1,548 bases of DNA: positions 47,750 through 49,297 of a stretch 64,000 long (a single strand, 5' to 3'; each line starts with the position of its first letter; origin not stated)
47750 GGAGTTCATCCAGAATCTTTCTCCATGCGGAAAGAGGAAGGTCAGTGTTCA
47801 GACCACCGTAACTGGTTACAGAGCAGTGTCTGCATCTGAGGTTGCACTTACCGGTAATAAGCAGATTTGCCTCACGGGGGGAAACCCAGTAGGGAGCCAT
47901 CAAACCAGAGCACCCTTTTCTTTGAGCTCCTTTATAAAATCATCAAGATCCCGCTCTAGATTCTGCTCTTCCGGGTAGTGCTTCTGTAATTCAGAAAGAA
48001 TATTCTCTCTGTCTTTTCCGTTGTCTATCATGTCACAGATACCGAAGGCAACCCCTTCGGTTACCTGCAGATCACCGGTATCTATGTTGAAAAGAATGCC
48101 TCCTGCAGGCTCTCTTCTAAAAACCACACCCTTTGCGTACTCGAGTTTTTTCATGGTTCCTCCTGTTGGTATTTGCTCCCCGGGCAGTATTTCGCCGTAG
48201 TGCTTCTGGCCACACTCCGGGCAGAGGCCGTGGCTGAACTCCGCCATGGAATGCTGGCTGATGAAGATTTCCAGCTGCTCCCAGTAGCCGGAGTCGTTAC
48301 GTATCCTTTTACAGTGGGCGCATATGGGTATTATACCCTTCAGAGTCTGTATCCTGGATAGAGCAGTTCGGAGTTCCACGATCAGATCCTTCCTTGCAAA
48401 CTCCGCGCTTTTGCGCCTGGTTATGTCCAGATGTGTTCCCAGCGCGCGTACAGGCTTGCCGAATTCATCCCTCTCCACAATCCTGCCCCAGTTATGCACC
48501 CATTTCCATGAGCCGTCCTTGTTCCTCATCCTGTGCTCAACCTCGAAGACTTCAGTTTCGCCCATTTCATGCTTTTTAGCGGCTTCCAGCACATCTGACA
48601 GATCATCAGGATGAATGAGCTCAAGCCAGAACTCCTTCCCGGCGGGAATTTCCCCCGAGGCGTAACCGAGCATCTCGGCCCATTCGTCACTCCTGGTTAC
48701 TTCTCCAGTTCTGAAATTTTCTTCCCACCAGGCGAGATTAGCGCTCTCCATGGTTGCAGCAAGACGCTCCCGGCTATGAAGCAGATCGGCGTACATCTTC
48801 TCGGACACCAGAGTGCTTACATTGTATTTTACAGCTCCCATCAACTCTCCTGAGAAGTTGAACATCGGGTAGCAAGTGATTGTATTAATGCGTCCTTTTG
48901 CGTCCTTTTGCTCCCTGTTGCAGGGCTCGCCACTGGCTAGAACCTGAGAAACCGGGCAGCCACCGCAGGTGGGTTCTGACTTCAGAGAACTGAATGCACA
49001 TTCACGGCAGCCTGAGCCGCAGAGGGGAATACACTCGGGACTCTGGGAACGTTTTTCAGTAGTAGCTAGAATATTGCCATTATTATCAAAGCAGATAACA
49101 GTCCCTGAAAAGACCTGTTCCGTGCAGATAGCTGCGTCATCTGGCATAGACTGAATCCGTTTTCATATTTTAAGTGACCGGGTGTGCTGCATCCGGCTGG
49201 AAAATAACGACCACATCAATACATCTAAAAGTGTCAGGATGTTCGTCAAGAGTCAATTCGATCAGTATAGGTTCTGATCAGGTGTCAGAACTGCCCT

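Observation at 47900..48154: PqqD-like RRE translationally fused to a PAS sensor, with a strong internal SD-ATG that could also yield a stand-alone RRE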

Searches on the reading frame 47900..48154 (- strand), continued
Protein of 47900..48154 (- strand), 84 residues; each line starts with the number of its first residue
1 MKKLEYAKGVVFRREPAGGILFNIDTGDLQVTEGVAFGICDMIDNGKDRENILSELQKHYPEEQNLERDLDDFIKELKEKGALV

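Call 65: find_encoding_contigs(protein=P0124, flank=5000, max_places=3)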
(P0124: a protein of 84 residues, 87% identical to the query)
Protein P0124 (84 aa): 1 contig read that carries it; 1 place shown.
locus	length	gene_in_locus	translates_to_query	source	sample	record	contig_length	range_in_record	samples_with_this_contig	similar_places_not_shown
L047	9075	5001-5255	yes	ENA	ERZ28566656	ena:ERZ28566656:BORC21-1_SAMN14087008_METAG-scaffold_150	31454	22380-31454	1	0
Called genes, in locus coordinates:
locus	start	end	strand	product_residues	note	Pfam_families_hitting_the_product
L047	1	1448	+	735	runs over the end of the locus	PF00912:Transgly, PF00905:Transpeptidase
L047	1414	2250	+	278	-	PF13428:TPR_14 (faint), PF13424:TPR_12 (faint), PF07719:TPR_2 (faint), PF13181:TPR_8 (faint), PF13374:TPR_10 (faint), PF13176:TPR_7 (faint), PF14559:TPR_19 (faint)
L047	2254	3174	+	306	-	PF03706:LPG_synthase_TM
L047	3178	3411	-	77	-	-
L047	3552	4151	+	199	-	-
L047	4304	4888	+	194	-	-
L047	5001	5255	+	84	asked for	PF05402:PqqD (weak)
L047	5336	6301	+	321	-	PF04055:Radical_SAM, PF13186:SPASM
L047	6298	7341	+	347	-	PF13353:Fer4_12 (weak), PF04055:Radical_SAM, PF13186:SPASM (weak)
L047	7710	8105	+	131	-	-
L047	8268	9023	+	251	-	-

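Call 70: search_protein_families(library=pfam, proteins=[P0198, P0208, P0247, P0255, P0270, P0202, P0214, P0229, P0282, P0315], max_evalue=0.001)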
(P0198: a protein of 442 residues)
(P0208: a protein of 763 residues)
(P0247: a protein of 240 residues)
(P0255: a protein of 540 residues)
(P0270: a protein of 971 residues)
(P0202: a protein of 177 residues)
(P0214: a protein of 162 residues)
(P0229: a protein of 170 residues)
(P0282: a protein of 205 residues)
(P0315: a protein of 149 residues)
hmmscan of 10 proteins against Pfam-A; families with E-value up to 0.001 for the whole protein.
P0198 (442 aa): 4 families
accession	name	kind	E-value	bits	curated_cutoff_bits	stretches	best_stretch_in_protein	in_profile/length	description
PF04055.27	Radical_SAM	-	7.5e-25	88.5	29.5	1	106-257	3-163/166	Radical SAM superfamily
PF05402.18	PqqD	-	1e-13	51.8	23.4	1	23-88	3-67/67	Coenzyme PQQ synthesis protein D (PqqD)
PF13186.11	SPASM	-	1.8e-12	47.8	21.5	1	342-406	1-66/67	Iron-sulfur cluster-binding domain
PF13353.11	Fer4_12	-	3.8e-08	34.2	22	1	107-174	12-82/137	4Fe-4S single cluster domain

P0208 (763 aa): 2 families
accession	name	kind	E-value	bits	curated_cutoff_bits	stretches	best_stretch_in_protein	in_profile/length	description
PF21983.2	NikA-like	-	1.1e-05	26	27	0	137-173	28-64/72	Mobilization protein NikA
PF10244.14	MRP-L51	-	4.3e-05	24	25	0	206-220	16-30/93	Mitochondrial ribosomal subunit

P0247 (240 aa): 2 families
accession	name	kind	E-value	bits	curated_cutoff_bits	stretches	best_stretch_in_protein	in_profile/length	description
PF04055.27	Radical_SAM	-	3.8e-08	34.1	29.5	1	116-211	2-101/166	Radical SAM superfamily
PF05402.18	PqqD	-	2.3e-06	28.3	23.4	1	25-85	6-66/67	Coenzyme PQQ synthesis protein D (PqqD)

P0255 (540 aa): 18 families
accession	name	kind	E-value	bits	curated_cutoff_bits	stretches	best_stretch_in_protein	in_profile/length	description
PF13174.12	TPR_6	-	5.2e-21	74.2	26.3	0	97-125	3-31/33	Tetratricopeptide repeat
PF13424.12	TPR_12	-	3.4e-16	59.6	30.1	0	446-497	21-73/77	Tetratricopeptide repeat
PF00515.34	TPR_1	-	1.9e-14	53.2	27.8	1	471-501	3-33/34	Tetratricopeptide repeat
PF13432.12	TPR_16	-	1e-13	51.9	32.7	1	453-502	18-64/65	Tetratricopeptide repeat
PF07719.23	TPR_2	-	5.7e-13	48.3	27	1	470-501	2-33/34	Tetratricopeptide repeat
PF13428.12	TPR_14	-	6.9e-13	48.3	23.5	0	473-501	5-33/44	Tetratricopeptide repeat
PF14559.12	TPR_19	-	1.7e-12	47.9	25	0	67-123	1-54/68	Tetratricopeptide repeat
PF13181.12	TPR_8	-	5.4e-10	39.1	25.7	0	344-369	4-29/34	Tetratricopeptide repeat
PF13374.12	TPR_10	-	4.9e-08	33.2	27.5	0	470-497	3-30/42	Tetratricopeptide repeat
PF02259.29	FAT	-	1.4e-07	31.5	24.2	0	130-195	102-169/343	FAT domain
PF24575.1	TPR_Slam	-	1e-06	29.5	35.2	0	101-138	54-91/104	Surface lipoprotein assembly modifier, N-terminal TPR repeats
PF09976.15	TPR_21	-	3.6e-05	24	25.5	0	148-246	50-143/193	Tetratricopeptide repeat-like domain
PF13176.12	TPR_7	-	9.4e-05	22.7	27.9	0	472-502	2-34/36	Tetratricopeptide repeat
PF01535.26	PPR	-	0.00023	21.6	25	0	70-85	13-28/31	PPR repeat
PF13525.12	YfiO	-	0.00032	21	25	0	359-479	16-137/203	Outer membrane lipoprotein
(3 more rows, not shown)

P0270 (971 aa): 10 families
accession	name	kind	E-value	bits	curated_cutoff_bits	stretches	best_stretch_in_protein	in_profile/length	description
PF13428.12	TPR_14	-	3.9e-35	117.1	23.5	1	150-184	8-42/44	Tetratricopeptide repeat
PF13174.12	TPR_6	-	7.1e-33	111.4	26.3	0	150-176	7-33/33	Tetratricopeptide repeat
PF14559.12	TPR_19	-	3.7e-23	82.1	25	0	153-181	1-29/68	Tetratricopeptide repeat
PF22206.1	Cas_Csm6_6H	-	1.3e-13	51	23.4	0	724-755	9-40/53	CRISPR-associated protein Csm6 6H domain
PF12921.12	ATP13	-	1.1e-07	32.1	26.7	0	352-386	61-95/114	Mitochondrial ATPase expression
PF22205.1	Csm6_6H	-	8.1e-06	26.3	27.6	0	468-499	4-35/93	Csm6 6H domain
PF09613.16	HrpB1_HrpK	-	2.1e-05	24.6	29.3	0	148-177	50-79/126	Bacterial type III secretion protein (HrpB1_HrpK)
PF13371.12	TPR_9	-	2.6e-05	24.6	35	0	666-712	5-51/73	Tetratricopeptide repeat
PF14863.12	Alkyl_sulf_dimr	-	3.7e-05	24.6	26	0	210-270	69-126/139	Alkyl sulfatase dimerisation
PF13432.12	TPR_16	-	5.1e-05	24.1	32.7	0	150-180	4-34/65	Tetratricopeptide repeat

P0202 (177 aa): 1 family
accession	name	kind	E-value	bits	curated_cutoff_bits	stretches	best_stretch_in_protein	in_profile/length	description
PF05402.18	PqqD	-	2.8e-06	28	23.4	1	107-170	5-67/67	Coenzyme PQQ synthesis protein D (PqqD)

P0214 (162 aa): 1 family
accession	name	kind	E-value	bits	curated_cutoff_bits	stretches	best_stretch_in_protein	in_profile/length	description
PF05402.18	PqqD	-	1.3e-13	51.5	23.4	1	96-160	3-67/67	Coenzyme PQQ synthesis protein D (PqqD)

P0229 (170 aa): 1 family
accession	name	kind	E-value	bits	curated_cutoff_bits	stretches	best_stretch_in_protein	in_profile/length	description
PF05402.18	PqqD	-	6.7e-21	74.8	23.4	2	92-158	3-67/67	Coenzyme PQQ synthesis protein D (PqqD)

P0282 (205 aa): 1 family
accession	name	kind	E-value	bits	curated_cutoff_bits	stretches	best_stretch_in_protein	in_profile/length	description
PF05402.18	PqqD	-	2.4e-18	66.6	23.4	2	133-198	3-67/67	Coenzyme PQQ synthesis protein D (PqqD)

P0315 (149 aa): 1 family
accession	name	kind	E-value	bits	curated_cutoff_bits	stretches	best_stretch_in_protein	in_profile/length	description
PF05402.18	PqqD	-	2.7e-14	53.7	23.4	1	83-147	3-67/67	Coenzyme PQQ synthesis protein D (PqqD)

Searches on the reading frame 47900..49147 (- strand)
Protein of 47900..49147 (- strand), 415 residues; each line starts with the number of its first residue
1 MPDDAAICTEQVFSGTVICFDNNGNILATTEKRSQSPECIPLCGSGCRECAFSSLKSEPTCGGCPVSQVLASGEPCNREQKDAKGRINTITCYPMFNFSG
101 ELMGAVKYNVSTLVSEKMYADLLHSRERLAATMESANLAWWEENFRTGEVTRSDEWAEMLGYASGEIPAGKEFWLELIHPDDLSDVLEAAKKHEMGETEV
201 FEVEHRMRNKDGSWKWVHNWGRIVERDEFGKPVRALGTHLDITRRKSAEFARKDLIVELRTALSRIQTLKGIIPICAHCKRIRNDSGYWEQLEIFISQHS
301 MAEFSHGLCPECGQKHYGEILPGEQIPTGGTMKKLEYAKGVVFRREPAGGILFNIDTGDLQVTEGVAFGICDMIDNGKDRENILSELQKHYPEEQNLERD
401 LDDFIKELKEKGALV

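Call 3: search_protein_families(library=pfam, proteins=[window:47900-49147:-], max_evalue=0.1)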
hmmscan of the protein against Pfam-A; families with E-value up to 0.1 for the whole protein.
window:47900-49147:- (415 aa): 7 families
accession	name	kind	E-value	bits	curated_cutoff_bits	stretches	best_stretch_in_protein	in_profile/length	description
PF08447.18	PAS_3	-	9.4e-23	80.7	25.6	1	150-239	2-89/89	PAS fold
PF05402.18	PqqD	-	2.3e-07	31.4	23.4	1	351-413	3-66/67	Coenzyme PQQ synthesis protein D (PqqD)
PF13426.13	PAS_9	-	0.00034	21.3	27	1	153-243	17-102/103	PAS domain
PF00989.32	PAS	-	0.012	16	22.6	1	151-241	25-112/113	PAS fold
PF08448.16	PAS_4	-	0.062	14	23.1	0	156-246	24-109/110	PAS fold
PF14197.11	Cep57_CLD_2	-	0.069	13.7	27.1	0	378-411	31-64/67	Centrosome localisation domain of PPC89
PF21043.3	Rv3651-like_C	-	0.078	13.2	31.1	0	176-221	49-91/118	Rv3651-like, C-terminal domain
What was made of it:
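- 48425..48736 (-): Residues 138-241: canonical PAS domain (PAS_3). Pfam E 9e-23 (call 3).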

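Call 4: search_protein_families(library=ncbifam, proteins=[window:47900-49147:-], max_evalue=0.1)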
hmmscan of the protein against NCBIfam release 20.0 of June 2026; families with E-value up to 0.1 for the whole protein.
window:47900-49147:- (415 aa): 9 families
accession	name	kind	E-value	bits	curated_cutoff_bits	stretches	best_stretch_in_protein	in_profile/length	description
NF053781.1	cdiGMPphdstlr2612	equivalog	1.9e-17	62.2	1600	1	124-254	584-712/1268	Tlr1612 family c-di-GMP phosphodiesterase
NF052573.1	HisKinEspAMyxo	equivalog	9.8e-15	53.6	1400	1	120-258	123-261/755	serine histidine kinase EspA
TIGR00229.1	sensory_box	domain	2.3e-14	53.6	22.9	1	125-249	3-123/126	PAS domain S-box protein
NF041777.1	sens_FixL_Rhizob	equivalog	1.3e-08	33.9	850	1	134-266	3-132/485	sensor protein FixL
NF007298.0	PRK09776.1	equivalog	2.1e-08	32.6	1135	1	133-247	435-545/1111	diguanylate cyclase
TIGR03859.1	PQQ_PqqD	equivalog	0.00016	21.5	46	1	364-414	30-80/81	pyrroloquinoline quinone biosynthesis peptide chaperone PqqD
NF041880.1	EPS_EpsF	equivalog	0.00017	20.3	900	1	156-247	173-263/492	response regulator EpsF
NF002535.0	PRK02079.1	equivalog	0.00051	19.8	101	1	369-411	44-86/92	pyrroloquinoline quinone biosynthesis peptide chaperone PqqD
NF005907.0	PRK07883.1-5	equivalog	0.029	12.7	454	1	48-137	365-456/584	DEDD exonuclease domain-containing protein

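Call 5: find_homologous_proteins(query=window:47900-49147:-, max_evalue=0.001)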
Query window:47900-49147:- (415 aa): 133 proteins with E <= 0.001 among 5961 candidates; the best 120 are listed.
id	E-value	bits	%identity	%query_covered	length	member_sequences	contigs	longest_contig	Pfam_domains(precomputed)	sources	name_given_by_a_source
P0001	2.4e-288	974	100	100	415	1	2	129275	PF08447.19,PF05402.19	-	-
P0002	9.3e-129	448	86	55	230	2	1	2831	PF08447.19,PF13426.14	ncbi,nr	ncbi:MAG: PAS domain-containing protein [Candidatus Aegiribacteria sp.]|nr:PAS domain-containing pro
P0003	1.3e-105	372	53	76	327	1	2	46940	PF08447.19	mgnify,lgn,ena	mgnify:CR=1 FL=1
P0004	4.5e-104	367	52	76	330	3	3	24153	PF08447.19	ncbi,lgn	ncbi:MAG: PAS domain-containing protein [Candidatus Fermentibacteraceae bacterium]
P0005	2.3e-102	361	50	79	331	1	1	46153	PF08447.19,PF08448.17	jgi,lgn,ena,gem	-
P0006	7.5e-92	326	58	60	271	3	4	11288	PF08447.19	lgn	-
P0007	1.7e-78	282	63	46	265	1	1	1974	PF08447.19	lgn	-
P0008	2.3e-77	279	60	49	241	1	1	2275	PF08447.19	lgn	-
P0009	7.8e-76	274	55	54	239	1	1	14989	PF08447.19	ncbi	-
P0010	1.1e-74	270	57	49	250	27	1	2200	PF08447.19,PF08448.17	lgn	-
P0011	1.2e-74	270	59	47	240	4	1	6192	PF08447.19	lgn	-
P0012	1.2e-73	266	56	50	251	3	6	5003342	PF08447.19,PF08448.17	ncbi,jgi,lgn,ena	-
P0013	3.8e-73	265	58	48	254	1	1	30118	PF08447.19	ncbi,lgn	-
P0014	1.0e-71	260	59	47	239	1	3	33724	PF08447.19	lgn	-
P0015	2.4e-69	252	55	48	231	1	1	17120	PF08447.19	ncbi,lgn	-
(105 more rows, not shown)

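Call 6: find_encoding_contigs(protein=P0003, flank=6000, max_places=3)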
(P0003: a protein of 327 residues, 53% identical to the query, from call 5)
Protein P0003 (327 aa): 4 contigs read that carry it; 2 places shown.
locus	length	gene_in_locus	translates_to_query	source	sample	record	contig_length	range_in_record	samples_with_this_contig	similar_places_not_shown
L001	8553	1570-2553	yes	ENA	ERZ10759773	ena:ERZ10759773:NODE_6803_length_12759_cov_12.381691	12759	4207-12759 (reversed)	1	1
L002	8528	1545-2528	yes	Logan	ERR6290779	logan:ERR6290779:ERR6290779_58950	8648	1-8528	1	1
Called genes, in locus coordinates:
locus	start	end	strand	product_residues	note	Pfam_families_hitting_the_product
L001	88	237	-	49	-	-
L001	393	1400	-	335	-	PF00149:Metallophos (faint), PF12850:Metallophos_2 (faint)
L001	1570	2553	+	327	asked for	PF08447:PAS_3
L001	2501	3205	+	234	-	PF01596:Methyltransf_3, PF13578:Methyltransf_24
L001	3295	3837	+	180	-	PF06094:GGACT (weak), PF13772:AIG2_2 (weak)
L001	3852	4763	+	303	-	-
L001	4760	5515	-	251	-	PF10016:DUF2259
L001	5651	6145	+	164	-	-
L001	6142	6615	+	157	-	PF13673:Acetyltransf_10, PF00583:Acetyltransf_1, PF13508:Acetyltransf_7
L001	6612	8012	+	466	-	PF00070:Pyr_redox (faint), PF07992:Pyr_redox_2, PF02852:Pyr_redox_dim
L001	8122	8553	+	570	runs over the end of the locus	PF00082:Peptidase_S8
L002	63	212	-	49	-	-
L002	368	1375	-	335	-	PF00149:Metallophos (faint), PF12850:Metallophos_2 (faint)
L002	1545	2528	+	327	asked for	PF08447:PAS_3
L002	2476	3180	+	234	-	PF01596:Methyltransf_3, PF13578:Methyltransf_24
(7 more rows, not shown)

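Call 7: find_encoding_contigs(protein=P0004, flank=6000, max_places=3)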
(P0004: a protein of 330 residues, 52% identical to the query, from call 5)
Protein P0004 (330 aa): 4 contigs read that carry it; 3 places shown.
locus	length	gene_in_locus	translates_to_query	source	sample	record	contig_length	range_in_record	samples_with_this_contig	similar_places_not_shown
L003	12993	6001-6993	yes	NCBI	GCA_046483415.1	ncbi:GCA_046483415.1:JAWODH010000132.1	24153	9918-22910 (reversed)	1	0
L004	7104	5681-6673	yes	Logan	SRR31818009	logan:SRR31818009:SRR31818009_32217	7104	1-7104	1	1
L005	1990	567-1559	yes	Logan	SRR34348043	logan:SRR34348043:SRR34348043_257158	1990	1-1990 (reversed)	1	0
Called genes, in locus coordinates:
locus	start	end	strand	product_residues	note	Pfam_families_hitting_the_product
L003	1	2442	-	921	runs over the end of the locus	PF00690:Cation_ATPase_N, PF00122:E1-E2_ATPase, PF13246:Cation_ATPase, PF00702:Hydrolase, PF00689:Cation_ATPase_C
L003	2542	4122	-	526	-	-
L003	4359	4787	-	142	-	-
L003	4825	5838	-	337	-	PF12850:Metallophos_2 (weak)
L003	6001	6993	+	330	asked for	PF08447:PAS_3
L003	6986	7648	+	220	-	PF01596:Methyltransf_3, PF13649:Methyltransf_25 (weak), PF13578:Methyltransf_24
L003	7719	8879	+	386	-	PF13581:HATPase_c_2 (weak), PF02518:HATPase_c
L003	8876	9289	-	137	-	PF01750:HycI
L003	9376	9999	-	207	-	PF12837:Fer4_6, PF13237:Fer4_10 (weak), PF00037:Fer4, PF12838:Fer4_7, PF13187:Fer4_9 (weak)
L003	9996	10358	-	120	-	PF03334:PhaG_MnhG_YufB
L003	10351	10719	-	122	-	PF04066:MrpF_PhaF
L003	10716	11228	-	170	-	PF01899:MNHE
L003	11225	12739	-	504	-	PF00662:Proton_antipo_N, PF10125:NADHdeh_related, PF00361:Proton_antipo_M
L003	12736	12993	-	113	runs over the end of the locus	PF00420:Oxidored_q2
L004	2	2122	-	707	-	?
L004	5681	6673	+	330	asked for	PF08447:PAS_3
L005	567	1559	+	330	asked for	PF08447:PAS_3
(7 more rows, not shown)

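Call 8: find_encoding_contigs(protein=P0005, flank=6000, max_places=3)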
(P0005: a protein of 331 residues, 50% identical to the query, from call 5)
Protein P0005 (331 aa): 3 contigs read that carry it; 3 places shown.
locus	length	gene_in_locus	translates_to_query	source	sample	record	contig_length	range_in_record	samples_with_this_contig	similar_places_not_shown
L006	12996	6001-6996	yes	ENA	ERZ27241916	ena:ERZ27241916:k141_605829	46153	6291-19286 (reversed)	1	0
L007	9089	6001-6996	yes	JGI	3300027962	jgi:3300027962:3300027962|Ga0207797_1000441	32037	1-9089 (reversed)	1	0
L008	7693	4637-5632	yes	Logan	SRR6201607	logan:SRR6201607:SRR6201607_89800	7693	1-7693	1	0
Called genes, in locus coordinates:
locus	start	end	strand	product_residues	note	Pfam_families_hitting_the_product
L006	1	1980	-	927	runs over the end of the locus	PF00690:Cation_ATPase_N, PF00122:E1-E2_ATPase, PF13246:Cation_ATPase, PF00702:Hydrolase, PF00689:Cation_ATPase_C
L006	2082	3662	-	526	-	-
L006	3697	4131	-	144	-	PF04940:BLUF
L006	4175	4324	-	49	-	-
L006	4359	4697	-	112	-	-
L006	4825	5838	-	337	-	PF12850:Metallophos_2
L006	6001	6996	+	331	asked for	PF08448:PAS_4 (faint), PF08447:PAS_3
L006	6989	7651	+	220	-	PF01596:Methyltransf_3, PF01135:PCMT (faint), PF13649:Methyltransf_25 (weak), PF13578:Methyltransf_24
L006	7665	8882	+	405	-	PF13581:HATPase_c_2 (weak), PF02518:HATPase_c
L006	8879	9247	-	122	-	PF01750:HycI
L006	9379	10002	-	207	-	PF12837:Fer4_6 (weak), PF13237:Fer4_10 (weak), PF00037:Fer4, PF12838:Fer4_7, PF13187:Fer4_9 (weak)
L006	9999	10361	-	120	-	PF03334:PhaG_MnhG_YufB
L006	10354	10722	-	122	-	PF04066:MrpF_PhaF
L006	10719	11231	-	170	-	PF01899:MNHE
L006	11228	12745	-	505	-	PF00662:Proton_antipo_N, PF10125:NADHdeh_related, PF00361:Proton_antipo_M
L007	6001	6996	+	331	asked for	PF08448:PAS_4 (faint), PF08447:PAS_3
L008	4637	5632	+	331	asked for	PF08448:PAS_4 (faint), PF08447:PAS_3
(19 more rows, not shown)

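Call 9: find_encoding_contigs(protein=P0002, flank=6000, max_places=3)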
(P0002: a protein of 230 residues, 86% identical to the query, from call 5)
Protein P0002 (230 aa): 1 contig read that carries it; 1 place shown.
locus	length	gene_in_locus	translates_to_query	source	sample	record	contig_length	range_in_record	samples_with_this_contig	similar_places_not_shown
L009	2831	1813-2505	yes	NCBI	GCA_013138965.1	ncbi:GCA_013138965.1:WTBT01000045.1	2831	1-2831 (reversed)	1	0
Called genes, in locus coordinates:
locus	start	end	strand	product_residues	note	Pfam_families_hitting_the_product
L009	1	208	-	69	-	?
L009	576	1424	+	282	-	PF13428:TPR_14 (faint), PF07719:TPR_2 (faint), PF13424:TPR_12 (faint), PF13432:TPR_16 (faint)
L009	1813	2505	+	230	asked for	PF13426:PAS_9 (weak), PF08447:PAS_3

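Call 13: find_encoding_contigs(protein=P0001, flank=10000, max_places=6)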
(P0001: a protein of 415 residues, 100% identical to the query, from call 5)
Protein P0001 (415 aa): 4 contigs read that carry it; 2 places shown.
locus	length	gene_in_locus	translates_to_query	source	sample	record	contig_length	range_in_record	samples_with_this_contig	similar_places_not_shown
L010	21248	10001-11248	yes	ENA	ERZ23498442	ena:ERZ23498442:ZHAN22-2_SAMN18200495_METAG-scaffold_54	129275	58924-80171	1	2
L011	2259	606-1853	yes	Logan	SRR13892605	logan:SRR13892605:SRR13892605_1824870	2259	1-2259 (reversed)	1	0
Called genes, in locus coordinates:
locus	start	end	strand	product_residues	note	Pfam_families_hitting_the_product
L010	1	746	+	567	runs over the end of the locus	PF05157:MshEN, PF00437:T2SSE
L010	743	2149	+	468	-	-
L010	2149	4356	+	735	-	PF00912:Transgly, PF00905:Transpeptidase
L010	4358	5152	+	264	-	PF07719:TPR_2 (faint), PF13428:TPR_14 (faint), PF13176:TPR_7 (faint), PF13424:TPR_12 (faint), PF13181:TPR_8 (faint), PF13374:TPR_10 (faint), PF14559:TPR_19 (faint), PF00515:TPR_1 (faint)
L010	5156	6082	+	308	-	PF03706:LPG_synthase_TM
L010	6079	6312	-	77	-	-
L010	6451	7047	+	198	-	-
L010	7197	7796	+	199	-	-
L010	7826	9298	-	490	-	PF00704:Glyco_hydro_18, PF18962:Por_Secre_tail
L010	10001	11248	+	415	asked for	PF08447:PAS_3, PF05402:PqqD (weak)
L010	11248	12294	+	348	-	PF13353:Fer4_12 (weak), PF04055:Radical_SAM, PF13186:SPASM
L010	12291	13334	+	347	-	PF04055:Radical_SAM, PF13186:SPASM (weak)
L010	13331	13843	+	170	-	PF27840:ScmC (weak)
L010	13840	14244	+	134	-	-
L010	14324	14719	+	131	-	-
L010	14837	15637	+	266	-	-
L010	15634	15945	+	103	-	-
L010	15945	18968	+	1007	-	PF07517:SecA_DEAD, PF00270:DEAD (faint), PF00271:Helicase_C (faint), PF07517:SecA_DEAD, PF01043:SecA_PP_bind, PF21090:P-loop_SecA, PF07516:SecA_SW, PF02810:SEC-C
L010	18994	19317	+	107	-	PF12732:YtxH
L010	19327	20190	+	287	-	PF02558:ApbA, PF08546:ApbA_C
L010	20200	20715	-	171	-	PF14561:TPR_20 (faint), PF13414:TPR_11 (faint), PF13432:TPR_16 (faint), PF14559:TPR_19 (faint), PF13431:TPR_17 (faint), PF00515:TPR_1 (faint), PF13181:TPR_8 (faint), PF13424:TPR_12 (faint), +1 more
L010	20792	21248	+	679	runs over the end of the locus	PF17191:RecG_wedge, PF01336:tRNA_anti-codon, PF00270:DEAD, PF04851:ResIII, PF22590:Cas3-like_C_2 (faint), PF07517:SecA_DEAD (weak), PF00271:Helicase_C, PF19833:RecG_dom3_C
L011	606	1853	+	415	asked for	PF08447:PAS_3, PF05402:PqqD (weak)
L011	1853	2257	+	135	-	?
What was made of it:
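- The two assemblies probably share the same reads (call 13).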
